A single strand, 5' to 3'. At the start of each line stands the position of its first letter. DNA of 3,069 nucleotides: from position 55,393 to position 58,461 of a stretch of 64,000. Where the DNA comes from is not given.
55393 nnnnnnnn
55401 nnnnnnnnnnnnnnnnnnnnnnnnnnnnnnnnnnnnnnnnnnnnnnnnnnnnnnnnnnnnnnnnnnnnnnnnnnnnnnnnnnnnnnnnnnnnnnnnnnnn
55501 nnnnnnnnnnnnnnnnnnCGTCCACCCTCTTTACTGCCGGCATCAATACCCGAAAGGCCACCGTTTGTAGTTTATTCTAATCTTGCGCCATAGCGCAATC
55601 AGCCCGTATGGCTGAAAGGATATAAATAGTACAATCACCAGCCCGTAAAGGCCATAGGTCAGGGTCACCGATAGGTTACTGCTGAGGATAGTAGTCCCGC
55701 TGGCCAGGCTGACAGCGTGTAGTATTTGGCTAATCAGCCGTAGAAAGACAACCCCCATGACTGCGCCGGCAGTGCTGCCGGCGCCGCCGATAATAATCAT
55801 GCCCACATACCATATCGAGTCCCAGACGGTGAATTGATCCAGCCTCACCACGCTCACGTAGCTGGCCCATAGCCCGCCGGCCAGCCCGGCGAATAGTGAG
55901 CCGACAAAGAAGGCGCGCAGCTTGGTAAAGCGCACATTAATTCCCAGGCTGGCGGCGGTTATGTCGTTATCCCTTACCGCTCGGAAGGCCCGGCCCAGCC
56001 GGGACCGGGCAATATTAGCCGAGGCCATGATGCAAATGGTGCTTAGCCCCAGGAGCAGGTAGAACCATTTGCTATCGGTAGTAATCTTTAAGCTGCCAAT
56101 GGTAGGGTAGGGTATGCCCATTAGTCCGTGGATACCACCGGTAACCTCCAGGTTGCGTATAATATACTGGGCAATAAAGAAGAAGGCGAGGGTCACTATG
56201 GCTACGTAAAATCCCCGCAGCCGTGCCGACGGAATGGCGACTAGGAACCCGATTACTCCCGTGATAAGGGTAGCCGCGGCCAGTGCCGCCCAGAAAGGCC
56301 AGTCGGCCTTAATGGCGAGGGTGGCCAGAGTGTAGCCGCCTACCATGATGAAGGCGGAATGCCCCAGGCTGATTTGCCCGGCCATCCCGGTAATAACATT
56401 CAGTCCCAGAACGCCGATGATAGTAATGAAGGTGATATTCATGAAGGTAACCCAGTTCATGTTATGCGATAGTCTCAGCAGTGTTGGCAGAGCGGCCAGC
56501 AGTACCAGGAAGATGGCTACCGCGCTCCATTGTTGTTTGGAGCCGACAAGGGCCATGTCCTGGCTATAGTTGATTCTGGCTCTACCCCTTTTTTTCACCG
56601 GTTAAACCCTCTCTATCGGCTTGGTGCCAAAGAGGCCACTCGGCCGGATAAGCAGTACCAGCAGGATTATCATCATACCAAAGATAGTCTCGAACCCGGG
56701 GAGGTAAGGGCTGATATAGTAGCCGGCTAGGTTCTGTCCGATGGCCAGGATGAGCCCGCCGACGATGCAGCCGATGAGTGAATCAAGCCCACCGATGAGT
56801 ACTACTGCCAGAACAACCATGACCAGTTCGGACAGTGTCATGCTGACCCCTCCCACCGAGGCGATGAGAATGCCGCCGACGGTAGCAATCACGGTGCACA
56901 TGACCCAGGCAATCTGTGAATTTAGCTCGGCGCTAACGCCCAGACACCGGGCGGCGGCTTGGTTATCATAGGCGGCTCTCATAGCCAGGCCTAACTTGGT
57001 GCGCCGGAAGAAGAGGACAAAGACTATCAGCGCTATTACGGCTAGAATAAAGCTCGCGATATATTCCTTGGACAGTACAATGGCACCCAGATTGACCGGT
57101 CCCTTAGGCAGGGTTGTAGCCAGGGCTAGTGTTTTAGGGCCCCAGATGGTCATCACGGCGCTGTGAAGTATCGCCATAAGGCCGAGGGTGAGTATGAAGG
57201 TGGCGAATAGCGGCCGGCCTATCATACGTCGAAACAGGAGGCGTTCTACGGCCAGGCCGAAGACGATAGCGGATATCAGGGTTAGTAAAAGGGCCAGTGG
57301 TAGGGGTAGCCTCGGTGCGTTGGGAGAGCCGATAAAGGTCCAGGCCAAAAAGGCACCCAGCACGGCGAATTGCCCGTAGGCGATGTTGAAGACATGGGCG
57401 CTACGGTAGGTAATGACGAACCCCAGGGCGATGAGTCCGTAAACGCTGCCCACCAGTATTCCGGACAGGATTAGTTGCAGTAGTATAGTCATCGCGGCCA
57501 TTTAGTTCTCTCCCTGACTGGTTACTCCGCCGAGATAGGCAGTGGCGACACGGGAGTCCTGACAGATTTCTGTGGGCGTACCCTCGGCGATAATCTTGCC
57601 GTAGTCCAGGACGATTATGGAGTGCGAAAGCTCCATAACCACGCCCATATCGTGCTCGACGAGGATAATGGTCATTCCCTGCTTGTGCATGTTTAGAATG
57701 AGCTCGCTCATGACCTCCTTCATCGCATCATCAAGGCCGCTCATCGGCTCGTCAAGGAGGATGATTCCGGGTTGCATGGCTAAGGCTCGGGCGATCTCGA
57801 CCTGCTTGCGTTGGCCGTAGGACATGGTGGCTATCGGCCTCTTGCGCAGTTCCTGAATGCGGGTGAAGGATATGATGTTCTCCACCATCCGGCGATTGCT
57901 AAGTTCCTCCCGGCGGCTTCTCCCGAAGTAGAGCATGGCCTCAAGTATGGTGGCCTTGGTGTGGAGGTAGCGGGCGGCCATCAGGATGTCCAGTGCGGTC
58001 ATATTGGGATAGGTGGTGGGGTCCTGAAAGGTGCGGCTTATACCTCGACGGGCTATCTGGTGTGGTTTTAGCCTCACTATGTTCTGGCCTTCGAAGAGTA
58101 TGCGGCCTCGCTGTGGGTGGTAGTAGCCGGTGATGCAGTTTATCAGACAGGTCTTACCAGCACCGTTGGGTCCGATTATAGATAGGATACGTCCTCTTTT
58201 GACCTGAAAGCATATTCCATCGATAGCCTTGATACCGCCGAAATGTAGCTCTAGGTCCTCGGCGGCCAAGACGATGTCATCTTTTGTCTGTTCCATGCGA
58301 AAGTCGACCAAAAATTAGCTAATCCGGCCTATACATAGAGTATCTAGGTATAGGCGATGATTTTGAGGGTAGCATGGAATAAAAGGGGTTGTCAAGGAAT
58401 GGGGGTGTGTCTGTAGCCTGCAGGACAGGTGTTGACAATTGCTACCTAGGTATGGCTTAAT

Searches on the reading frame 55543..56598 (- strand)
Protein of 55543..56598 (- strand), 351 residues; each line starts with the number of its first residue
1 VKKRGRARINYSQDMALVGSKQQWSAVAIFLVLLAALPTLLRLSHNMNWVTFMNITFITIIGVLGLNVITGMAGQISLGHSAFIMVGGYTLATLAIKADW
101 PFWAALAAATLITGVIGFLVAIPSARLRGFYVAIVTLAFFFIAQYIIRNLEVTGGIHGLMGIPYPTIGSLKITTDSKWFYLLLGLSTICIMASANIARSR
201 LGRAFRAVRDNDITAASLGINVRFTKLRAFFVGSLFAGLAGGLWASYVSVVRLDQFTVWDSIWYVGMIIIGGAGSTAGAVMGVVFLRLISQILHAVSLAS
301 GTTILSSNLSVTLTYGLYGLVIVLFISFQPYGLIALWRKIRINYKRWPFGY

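Call 44: search_protein_families(library=pfam, proteins=[window:55543-56598:-])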
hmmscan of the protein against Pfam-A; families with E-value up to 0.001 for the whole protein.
window:55543-56598:- (351 aa): 1 family
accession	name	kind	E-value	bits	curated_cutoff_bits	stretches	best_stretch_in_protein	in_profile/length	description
PF02653.21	BPD_transp_2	-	8e-37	127.3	26.8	1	51-324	4-267/269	Branched-chain amino acid transport system / permease component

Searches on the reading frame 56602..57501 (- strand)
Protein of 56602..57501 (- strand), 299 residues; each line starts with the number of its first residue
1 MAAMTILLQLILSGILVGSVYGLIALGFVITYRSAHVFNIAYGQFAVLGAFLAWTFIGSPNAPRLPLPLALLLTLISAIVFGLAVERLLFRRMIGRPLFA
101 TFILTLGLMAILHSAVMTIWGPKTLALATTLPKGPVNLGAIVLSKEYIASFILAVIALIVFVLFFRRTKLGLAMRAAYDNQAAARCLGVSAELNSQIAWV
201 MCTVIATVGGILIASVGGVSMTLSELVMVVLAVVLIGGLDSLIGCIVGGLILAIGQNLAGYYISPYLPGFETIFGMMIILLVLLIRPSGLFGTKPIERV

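Call 44: search_protein_families(library=pfam, proteins=[window:56602-57501:-])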
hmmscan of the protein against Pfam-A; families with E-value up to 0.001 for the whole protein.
window:56602-57501:- (299 aa): 1 family
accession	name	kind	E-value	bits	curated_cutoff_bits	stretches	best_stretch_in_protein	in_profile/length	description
PF02653.21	BPD_transp_2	-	1.5e-31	110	26.8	1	11-281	2-268/269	Branched-chain amino acid transport system / permease component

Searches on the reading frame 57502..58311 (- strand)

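Call 9: search_protein_families(library=pfam, proteins=[window:57502-58311:-])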
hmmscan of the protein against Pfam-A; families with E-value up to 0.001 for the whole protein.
window:57502-58311:- (269 aa): 5 families
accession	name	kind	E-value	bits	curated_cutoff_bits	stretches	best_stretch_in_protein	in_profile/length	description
PF00005.33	ABC_tran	-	6.6e-33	114.7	25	1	31-190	2-136/137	ABC transporter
PF12399.14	BCA_ABC_TP_C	-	1.2e-07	31.6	25.5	1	239-262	1-24/27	Branched-chain amino acid ATP-binding cassette transporter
PF13304.12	AAA_21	-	1.9e-06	28.6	27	0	153-222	228-300/304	AAA domain, putative AbiEii toxin, Type IV TA system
PF02463.25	SMC_N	-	4.4e-05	23.4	40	0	41-229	25-206/220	RecF/RecN/SMC N terminal domain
PF13476.12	AAA_23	-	0.00064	20.8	27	0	40-61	19-40/201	AAA domain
